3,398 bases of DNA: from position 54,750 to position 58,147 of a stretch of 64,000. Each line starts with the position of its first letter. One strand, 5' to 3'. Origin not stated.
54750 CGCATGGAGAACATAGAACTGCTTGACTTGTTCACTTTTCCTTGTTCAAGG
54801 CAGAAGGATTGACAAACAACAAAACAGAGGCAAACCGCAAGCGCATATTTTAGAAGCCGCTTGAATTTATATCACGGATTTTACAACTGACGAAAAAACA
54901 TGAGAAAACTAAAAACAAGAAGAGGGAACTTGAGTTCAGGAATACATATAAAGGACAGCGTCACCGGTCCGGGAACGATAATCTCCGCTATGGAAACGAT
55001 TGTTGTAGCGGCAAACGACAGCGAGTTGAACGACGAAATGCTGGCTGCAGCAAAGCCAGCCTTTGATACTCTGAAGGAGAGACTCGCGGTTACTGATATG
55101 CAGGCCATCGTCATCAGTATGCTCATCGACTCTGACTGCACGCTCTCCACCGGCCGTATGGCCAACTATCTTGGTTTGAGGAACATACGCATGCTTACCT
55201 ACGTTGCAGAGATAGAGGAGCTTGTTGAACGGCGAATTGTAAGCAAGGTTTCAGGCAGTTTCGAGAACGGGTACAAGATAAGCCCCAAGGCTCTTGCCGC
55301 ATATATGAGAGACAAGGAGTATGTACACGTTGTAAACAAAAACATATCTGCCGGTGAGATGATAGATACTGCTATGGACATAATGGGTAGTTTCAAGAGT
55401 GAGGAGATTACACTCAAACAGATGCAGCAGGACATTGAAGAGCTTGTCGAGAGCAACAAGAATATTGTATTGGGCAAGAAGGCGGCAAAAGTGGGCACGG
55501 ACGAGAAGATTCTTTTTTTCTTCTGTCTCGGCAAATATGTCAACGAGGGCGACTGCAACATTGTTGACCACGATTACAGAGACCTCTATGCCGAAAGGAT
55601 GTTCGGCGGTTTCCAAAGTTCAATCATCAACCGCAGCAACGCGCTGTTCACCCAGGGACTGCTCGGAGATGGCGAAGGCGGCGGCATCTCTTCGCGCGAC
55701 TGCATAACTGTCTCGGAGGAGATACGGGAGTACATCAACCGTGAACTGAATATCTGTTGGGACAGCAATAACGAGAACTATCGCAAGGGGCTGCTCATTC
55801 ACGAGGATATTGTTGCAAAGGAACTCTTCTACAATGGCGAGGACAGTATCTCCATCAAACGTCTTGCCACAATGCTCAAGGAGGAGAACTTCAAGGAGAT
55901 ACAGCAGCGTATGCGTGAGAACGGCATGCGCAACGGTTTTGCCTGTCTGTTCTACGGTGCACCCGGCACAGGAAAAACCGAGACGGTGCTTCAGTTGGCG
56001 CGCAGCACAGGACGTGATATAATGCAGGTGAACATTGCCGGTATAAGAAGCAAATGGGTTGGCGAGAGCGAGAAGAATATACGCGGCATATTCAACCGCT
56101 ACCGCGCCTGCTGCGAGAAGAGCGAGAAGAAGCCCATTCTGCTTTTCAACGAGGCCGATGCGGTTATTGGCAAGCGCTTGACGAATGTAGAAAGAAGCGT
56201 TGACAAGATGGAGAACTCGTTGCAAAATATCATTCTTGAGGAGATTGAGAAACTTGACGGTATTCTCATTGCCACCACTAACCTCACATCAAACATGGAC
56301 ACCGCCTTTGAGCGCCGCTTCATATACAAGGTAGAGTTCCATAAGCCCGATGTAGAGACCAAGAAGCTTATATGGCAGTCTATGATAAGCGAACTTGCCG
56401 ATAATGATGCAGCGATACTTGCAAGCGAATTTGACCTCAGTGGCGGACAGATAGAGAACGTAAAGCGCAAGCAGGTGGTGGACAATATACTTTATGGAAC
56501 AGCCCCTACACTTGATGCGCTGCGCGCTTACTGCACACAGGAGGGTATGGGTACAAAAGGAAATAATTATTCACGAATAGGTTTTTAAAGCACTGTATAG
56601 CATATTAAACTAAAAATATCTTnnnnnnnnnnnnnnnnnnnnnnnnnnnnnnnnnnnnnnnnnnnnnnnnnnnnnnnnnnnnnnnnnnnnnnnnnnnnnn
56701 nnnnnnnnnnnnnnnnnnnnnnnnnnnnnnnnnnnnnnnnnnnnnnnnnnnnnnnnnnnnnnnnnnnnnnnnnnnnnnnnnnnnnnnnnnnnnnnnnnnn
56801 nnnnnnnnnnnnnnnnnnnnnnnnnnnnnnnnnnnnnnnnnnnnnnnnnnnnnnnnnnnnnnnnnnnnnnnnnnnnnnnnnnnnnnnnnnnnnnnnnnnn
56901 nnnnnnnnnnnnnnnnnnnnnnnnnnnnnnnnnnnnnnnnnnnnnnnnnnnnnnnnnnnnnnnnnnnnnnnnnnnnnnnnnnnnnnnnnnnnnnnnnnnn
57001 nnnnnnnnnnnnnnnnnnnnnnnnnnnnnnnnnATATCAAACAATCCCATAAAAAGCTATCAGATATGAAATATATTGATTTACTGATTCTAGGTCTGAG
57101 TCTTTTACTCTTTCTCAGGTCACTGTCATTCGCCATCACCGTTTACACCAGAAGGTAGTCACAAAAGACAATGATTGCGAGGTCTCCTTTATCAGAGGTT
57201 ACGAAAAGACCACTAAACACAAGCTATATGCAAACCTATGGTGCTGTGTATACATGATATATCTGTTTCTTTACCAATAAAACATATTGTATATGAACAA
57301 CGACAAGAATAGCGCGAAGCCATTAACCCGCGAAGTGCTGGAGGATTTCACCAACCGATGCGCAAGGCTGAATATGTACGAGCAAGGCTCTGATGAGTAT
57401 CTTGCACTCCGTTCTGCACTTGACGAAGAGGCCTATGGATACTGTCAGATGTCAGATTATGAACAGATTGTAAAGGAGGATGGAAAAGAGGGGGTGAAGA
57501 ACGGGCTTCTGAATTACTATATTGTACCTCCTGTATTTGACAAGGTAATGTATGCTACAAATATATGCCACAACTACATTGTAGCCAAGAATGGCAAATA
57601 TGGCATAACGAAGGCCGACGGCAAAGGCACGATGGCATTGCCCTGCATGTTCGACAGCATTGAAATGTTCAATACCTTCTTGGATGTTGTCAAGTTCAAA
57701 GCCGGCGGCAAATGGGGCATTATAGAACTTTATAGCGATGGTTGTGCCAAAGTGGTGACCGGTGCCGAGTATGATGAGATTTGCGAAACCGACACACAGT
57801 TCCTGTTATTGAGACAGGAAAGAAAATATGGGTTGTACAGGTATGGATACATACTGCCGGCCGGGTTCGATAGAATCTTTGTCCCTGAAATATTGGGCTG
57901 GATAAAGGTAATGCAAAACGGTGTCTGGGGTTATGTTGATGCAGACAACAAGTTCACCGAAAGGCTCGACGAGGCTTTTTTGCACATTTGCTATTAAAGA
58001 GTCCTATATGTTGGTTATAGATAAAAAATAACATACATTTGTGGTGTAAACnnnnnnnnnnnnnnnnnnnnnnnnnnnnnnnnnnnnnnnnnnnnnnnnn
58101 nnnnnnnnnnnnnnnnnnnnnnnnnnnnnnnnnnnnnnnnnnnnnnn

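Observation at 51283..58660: A+T-rich island: WYL regulator, AAA+ ATPase, two WG-repeat paralogs, NADAR-like protein and orphans, a candidate uncharacterised conflict or stress system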

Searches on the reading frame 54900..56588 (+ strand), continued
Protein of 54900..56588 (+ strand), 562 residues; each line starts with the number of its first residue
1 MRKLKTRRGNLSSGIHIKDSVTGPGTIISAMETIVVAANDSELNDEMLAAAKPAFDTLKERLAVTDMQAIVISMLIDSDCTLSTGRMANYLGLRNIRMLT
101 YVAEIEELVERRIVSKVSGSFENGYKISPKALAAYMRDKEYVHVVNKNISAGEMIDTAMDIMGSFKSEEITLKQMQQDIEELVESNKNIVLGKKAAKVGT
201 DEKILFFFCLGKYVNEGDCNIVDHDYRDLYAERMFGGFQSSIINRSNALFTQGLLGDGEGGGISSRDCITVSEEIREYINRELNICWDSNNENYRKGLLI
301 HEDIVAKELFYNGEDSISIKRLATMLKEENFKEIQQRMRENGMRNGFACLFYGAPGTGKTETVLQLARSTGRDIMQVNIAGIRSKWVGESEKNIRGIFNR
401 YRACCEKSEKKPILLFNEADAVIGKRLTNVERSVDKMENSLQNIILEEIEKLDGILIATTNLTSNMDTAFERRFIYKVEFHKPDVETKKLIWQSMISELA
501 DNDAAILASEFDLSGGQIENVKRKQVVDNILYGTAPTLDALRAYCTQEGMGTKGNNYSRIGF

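Call 43: search_protein_families(library=ncbifam, proteins=[L009:12415-12975:+, L009:12978-13589:+, L009:11817-12332:+, L009:9412-9933:+, L100:12781-13857:+, L100:6820-7437:+, L002:2173-2808:+, L002:2908-5526:+, L009:6760-7539:+, L116:8314-9036:+], max_evalue=0.01)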
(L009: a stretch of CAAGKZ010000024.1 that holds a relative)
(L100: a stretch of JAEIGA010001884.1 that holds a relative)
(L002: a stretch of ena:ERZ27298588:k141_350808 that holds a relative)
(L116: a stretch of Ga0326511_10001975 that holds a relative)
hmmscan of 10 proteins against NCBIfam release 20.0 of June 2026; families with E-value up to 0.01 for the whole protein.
L009:12415-12975:+ (186 aa): 0 families

L009:12978-13589:+ (203 aa): 2 families
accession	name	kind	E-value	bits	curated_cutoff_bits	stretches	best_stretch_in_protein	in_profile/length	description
NF053876.1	DS32_2_antiphage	equivalog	2.7e-27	95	240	1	22-182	2-156/181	NADAR family anti-phage protein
TIGR02464.1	ribofla_fusion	equivalog_domain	7.2e-12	45.8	73.7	1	30-180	2-151/153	riboflavin biosynthesis intermediates N-glycosidase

L009:11817-12332:+ (171 aa): 0 families

L009:9412-9933:+ (173 aa): 4 families
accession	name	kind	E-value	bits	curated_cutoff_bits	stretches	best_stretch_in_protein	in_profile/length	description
NF041494.1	MobH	equivalog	1.5e-06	27.4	200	1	43-72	51-80/340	MobH family relaxase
TIGR00277.1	HDIG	domain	2.5e-05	24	27.6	1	55-126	4-71/84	HDIG domain-containing metalloprotein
NF005519.0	PRK07152.1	equivalog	0.0034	16.4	315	1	26-171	170-310/361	nicotinate-nucleotide adenylyltransferase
NF010007.0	PRK13480.1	equivalog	0.004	16.3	460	1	5-94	109-201/314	3'-5' exoribonuclease YhaM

L100:12781-13857:+ (358 aa): 3 families
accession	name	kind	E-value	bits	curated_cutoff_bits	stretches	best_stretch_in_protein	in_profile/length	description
NF047961.1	adhesin_HupY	equivalog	1.4e-22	79.7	1250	3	258-335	188-264/978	leucine-rich repeat adhesin HupY/LrrG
TIGR02167.2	Liste_lipo_26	repeat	4.2e-14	51.9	30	0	219-231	2-14/26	PARCEL repeat-containing surface protein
NF045861.1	glide_Gli349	exception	1.6e-09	35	1750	1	29-102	2677-2751/3169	gliding machinery surface structure protein Gli349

L100:6820-7437:+ (205 aa): 0 families

L002:2173-2808:+ (211 aa): 0 families

L002:2908-5526:+ (872 aa): 0 families

L009:6760-7539:+ (259 aa): 2 families
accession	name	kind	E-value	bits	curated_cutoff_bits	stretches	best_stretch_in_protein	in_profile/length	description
NF053876.1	DS32_2_antiphage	equivalog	1.5e-14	53.5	240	1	69-237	3-154/181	NADAR family anti-phage protein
TIGR02464.1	ribofla_fusion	equivalog_domain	0.0076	16.5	73.7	0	148-236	64-150/153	riboflavin biosynthesis intermediates N-glycosidase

L116:8314-9036:+ (240 aa): 47 families (the best 25 are shown)
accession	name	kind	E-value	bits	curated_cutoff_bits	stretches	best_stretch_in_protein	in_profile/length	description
TIGR02394.1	rpoS_proteo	equivalog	3.5e-21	76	378.7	1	9-117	6-114/285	RNA polymerase sigma factor RpoS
NF004207.0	PRK05657.1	equivalog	2.2e-19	70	394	1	10-117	50-157/329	RNA polymerase sigma factor RpoS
NF006666.0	PRK09210.1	equivalog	1.5e-18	67.2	572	1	16-115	99-198/370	RNA polymerase sigma factor RpoD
NF004471.0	PRK05803.1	subfamily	2.8e-18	66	252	1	28-140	29-142/235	RNA polymerase sporulation sigma factor SigK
TIGR02937.1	sigma70-ECF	superfamily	1.4e-17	63.8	42.9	1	49-219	1-159/165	sigma-70 family RNA polymerase sigma factor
TIGR02392.1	rpoH_proteo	equivalog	3.2e-17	63.1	323.1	1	17-115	2-101/270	RNA polymerase sigma factor RpoH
NF005143.0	PRK06596.1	subfamily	3.6e-17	62.8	241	1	13-115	11-114/285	RNA polymerase factor sigma-32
TIGR02997.1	Sig70-cyanoRpoD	subfamily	9.4e-17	61.2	384.5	1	35-116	61-141/298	RNA polymerase sigma factor, RpoD/SigA family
TIGR02846.1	spore_sigmaK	equivalog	1.1e-16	61.1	298.65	1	28-139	23-139/227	RNA polymerase sporulation sigma factor SigK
NF006158.0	PRK08301.1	equivalog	3.6e-16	59.3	339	1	29-139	39-150/241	RNA polymerase sporulation sigma factor SigE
NF006071.0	PRK08215.1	equivalog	4.5e-16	59.2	372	1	31-116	19-104/258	RNA polymerase sporulation sigma factor SigG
NF004566.0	PRK05901.2-4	equivalog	6.4e-16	58.6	531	1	9-116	148-259/448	RNA polymerase sigma factor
NF005920.0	PRK07921.1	subfamily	1.2e-15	57.4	464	1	24-116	66-157/328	RNA polymerase sigma factor SigB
NF004564.0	PRK05901.2-2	equivalog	1.2e-15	57.1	617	1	3-116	198-315/500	RNA polymerase sigma factor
NF004052.0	PRK05572.1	subfamily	1.4e-15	57.5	311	1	27-116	10-99/252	SigF/SigG family RNA polymerase sporulation sigma factor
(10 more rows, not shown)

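Call 44: search_protein_families(library=pfam, proteins=[L009:12415-12975:+, L009:12978-13589:+, L009:11817-12332:+, L009:9412-9933:+, L100:12781-13857:+, L100:6820-7437:+, L002:2173-2808:+, L002:2908-5526:+, L116:7736-8305:+, L116:8314-9036:+], max_evalue=0.01)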
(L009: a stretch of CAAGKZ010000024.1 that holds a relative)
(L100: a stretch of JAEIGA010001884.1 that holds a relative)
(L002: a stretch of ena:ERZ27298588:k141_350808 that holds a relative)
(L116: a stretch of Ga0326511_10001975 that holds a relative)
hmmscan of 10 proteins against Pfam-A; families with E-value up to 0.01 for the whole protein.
L009:12415-12975:+ (186 aa): 3 families
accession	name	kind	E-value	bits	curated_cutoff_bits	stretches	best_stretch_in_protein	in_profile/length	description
PF00644.27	PARP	-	0.00018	21.5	26.7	1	18-139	74-186/199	Poly(ADP-ribose) polymerase catalytic domain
PF13151.12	DUF3990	-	0.00043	20.4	32.2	1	1-50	1-48/152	Protein of unknown function (DUF3990)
PF18760.7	ART-PolyVal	-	0.00069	20.8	31.2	1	1-61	7-62/140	ADP-Ribosyltransferase in polyvalent proteins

L009:12978-13589:+ (203 aa): 2 families
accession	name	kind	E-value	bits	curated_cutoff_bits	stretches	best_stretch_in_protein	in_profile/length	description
PF08719.17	NADAR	-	4.6e-15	56.7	35.1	1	31-180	2-161/163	NADAR domain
PF08010.17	Phage_30_3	-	5.4e-06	26.7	36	1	41-92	7-58/138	Bacteriophage protein GP30.3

L009:11817-12332:+ (171 aa): 0 families

L009:9412-9933:+ (173 aa): 2 families
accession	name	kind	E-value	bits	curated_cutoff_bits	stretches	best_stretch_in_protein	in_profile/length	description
PF01966.28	HD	-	6.6e-08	33.3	22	1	57-169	2-115/116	HD domain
PF07514.17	TraI_2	-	0.0011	18.4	23.9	1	42-71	52-81/324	Putative helicase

L100:12781-13857:+ (358 aa): 3 families
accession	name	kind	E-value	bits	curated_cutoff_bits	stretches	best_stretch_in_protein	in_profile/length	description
PF13306.12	LRR_5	-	6.3e-74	246.4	27.7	3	19-130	2-110/127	BspA type Leucine rich repeat region (6 copies)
PF13855.12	LRR_8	-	7.7e-11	42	27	0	62-106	12-57/61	Leucine rich repeat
PF23952.1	LRR_EndoS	-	0.00025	21.7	27.9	0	54-106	38-90/116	Endo-beta-N-acetylglucosaminidase EndoS LRR domain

L100:6820-7437:+ (205 aa): 0 families

L002:2173-2808:+ (211 aa): 0 families

L002:2908-5526:+ (872 aa): 0 families

L116:7736-8305:+ (189 aa): 0 families

L116:8314-9036:+ (240 aa): 2 families
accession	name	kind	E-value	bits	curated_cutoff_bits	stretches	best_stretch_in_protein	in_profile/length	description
PF04542.20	Sigma70_r2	-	9.5e-11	41.8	24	1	58-116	5-63/71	Sigma-70 region 2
PF13551.12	HTH_29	-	0.005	17.3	28.1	0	189-236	7-60/64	Winged helix-turn helix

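Call 50: find_encoding_contigs(protein=P0002, flank=10000, max_places=4)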
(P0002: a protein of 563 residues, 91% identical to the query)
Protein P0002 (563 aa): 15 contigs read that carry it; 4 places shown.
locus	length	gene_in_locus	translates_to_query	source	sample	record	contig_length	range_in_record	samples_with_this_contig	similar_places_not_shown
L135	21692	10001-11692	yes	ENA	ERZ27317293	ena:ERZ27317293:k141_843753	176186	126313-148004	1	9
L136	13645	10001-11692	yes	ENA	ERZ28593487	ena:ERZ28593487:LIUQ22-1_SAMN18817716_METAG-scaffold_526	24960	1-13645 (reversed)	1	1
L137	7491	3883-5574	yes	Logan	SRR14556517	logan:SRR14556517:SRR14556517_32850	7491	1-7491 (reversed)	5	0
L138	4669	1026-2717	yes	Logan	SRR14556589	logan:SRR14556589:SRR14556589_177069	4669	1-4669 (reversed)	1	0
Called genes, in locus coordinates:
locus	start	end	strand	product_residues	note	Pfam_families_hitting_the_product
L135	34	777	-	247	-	-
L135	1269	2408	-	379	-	-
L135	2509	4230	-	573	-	PF00078:RVT_1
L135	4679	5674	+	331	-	PF13280:WYL, PF25583:WCX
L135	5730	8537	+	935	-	-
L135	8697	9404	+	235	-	PF14903:WG_beta_rep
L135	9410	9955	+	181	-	-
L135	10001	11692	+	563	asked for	PF00004:AAA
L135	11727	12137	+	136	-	-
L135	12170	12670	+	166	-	-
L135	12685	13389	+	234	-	-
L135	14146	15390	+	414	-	-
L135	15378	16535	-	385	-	PF19529:DUF6057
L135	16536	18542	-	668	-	PF02922:CBM_48, PF00128:Alpha-amylase, PF02806:Alpha-amylase_C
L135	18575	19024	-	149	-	PF04074:DUF386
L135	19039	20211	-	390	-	-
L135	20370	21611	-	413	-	PF05193:Peptidase_M16_C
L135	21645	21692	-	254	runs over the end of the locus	PF02348:CTP_transf_3, PF12804:NTP_transf_3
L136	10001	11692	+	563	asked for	PF00004:AAA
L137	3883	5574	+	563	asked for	PF00004:AAA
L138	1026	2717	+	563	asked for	PF00004:AAA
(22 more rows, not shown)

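Call 54: search_protein_families(library=padloc, proteins=[L135:2509-4230:-, L135:1269-2408:-, L135:34-777:-, L135:5730-8537:+, L135:9410-9955:+, L135:12170-12670:+, L135:14146-15390:+, L009:12415-12975:+, L009:12978-13589:+, L002:2908-5526:+], max_evalue=0.01)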
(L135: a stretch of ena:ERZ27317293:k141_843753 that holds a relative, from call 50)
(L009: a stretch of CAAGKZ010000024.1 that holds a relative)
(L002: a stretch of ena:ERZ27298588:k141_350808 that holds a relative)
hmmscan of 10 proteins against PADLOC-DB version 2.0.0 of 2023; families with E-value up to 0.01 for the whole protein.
L135:2509-4230:- (573 aa): 65 families (the best 25 are shown)
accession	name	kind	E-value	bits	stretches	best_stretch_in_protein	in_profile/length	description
PDLC03778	RT_UG39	-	1.7e-111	371.8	1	4-493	2-447/541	DRT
PDLC03757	Drt2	-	4.1e-19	67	1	164-517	156-442/502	DRT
PDLC01136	RT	-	6.7e-16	56.5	2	315-389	176-235/263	RT (reverse transcriptase)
PDLC03754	RT_UG17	-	6.1e-15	53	1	297-478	157-300/429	DRT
PDLC03756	RT_UG19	-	2.1e-14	51.5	2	316-375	196-251/562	DRT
PDLC03766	Drt9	-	3.5e-14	50.5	1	203-378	141-258/488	DRT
PDLC03786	RT_UG9_small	-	1.3e-13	48.6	2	166-277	93-203/541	DRT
PDLC01607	RT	-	2.9e-13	48.3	1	183-389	7-140/161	"CAS-I,CAS-II,CAS-III,CAS-IV,CAS-V,CAS-VI; acquisition_associated"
PDLC02173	Drt2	-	3.4e-13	47.6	1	164-389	90-296/425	-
PDLC02063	Cas1_IIIb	-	3.9e-12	43.5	2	313-393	182-256/617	-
PDLC03768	Drt3a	-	4.7e-12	44.1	1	274-471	144-292/411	DRT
PDLC03761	RT_UG23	-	6.4e-12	42.8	1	310-383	177-246/489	DRT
PDLC02940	RT_II-A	-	8.1e-12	42.5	1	323-390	321-388/477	-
PDLC03779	RT_UG4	-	2.9e-11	41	1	316-393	166-240/307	DRT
PDLC02942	RT_III-A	-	3.4e-10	37.5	1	206-391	120-245/341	-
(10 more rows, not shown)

L135:1269-2408:- (379 aa): 0 families

L135:34-777:- (247 aa): 0 families

L135:5730-8537:+ (935 aa): 0 families

L135:9410-9955:+ (181 aa): 0 families

L135:12170-12670:+ (166 aa): 0 families

L135:14146-15390:+ (414 aa): 0 families

L009:12415-12975:+ (186 aa): 2 families
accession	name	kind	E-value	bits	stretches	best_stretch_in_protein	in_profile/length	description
PDLC04438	PDC-M13B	-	0.00079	17.4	1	1-51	1-49/158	-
PDLC04436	PDC-M13A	-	0.0012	16.7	1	1-45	1-43/159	-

L009:12978-13589:+ (203 aa): 1 family
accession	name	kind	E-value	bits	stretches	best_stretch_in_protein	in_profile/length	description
PDLC04643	PDC-M42C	-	3.4e-06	25.4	1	30-180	5-156/158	-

L002:2908-5526:+ (872 aa): 0 families

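Call 72: search_protein_families(library=pfam, proteins=[L135:5730-8537:+, L135:14146-15390:+, L135:9410-9955:+], max_evalue=1)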
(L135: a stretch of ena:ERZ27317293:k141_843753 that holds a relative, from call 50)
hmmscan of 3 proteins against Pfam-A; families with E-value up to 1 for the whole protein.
L135:5730-8537:+ (935 aa): 4 families
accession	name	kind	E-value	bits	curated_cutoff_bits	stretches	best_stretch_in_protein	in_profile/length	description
PF24224.1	DUF7440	-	0.012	16.2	25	0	16-75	57-107/110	Family of unknown function (DUF7440)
PF16007.11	DUF4777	-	0.019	15.6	34.4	0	342-376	7-41/66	Domain of unknown function (DUF4777)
PF03118.21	RNA_pol_A_CTD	-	0.025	14.7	23.8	0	119-156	28-65/67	Bacterial RNA polymerase, alpha chain C terminal domain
PF21794.3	RAD51D_N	-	0.034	14.8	27.3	0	118-148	19-49/60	RAD51D, N-terminal domain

L135:14146-15390:+ (414 aa): 0 families

L135:9410-9955:+ (181 aa): 3 families
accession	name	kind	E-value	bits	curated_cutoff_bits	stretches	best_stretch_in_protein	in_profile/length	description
PF01966.28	HD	-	2.9e-05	24.8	22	1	59-148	2-92/116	HD domain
PF07514.17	TraI_2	-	0.018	14.4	23.9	1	44-73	52-81/324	Putative helicase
PF08668.18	HDOD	-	0.12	12.2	22.9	1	14-95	51-134/196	HDOD domain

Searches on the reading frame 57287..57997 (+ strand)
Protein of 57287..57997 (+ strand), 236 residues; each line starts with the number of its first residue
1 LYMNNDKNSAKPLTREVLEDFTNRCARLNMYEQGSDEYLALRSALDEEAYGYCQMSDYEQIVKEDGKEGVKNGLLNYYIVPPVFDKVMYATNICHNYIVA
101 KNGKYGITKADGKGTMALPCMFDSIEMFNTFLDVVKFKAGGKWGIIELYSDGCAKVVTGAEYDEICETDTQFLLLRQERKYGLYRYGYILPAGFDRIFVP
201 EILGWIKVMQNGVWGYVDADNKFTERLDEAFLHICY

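Call 3: search_protein_families(library=pfam, proteins=[window:57287-57997:+], max_evalue=0.1)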
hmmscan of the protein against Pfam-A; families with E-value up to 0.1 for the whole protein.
window:57287-57997:+ (236 aa): 2 families
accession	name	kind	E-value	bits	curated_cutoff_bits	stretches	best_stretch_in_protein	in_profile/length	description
PF14903.11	WG_beta_rep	-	4.6e-05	23.8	25.6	0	111-143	5-35/35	WG containing repeat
PF25825.1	SAPC2_N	-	0.043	14.1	27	1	44-76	16-48/80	SAPC2 EF-hand like N-terminal domain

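Call 4: search_protein_families(library=padloc, proteins=[window:57287-57997:+], max_evalue=0.1)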
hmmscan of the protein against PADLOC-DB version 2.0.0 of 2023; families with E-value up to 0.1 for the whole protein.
window:57287-57997:+ (236 aa): 1 family
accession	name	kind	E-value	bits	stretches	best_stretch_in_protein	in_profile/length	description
PDLC02509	BrxL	-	0.0021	14.7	1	51-148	42-139/535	BrxL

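Call 5: search_protein_families(library=ncbifam, proteins=[window:57287-57997:+], max_evalue=0.1)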
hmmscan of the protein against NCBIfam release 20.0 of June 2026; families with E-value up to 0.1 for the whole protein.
window:57287-57997:+ (236 aa): 0 families

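Call 6: search_protein_families(library=phrogs, proteins=[window:57287-57997:+], max_evalue=0.1)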
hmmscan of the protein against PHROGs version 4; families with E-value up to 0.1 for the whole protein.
window:57287-57997:+ (236 aa): 0 families
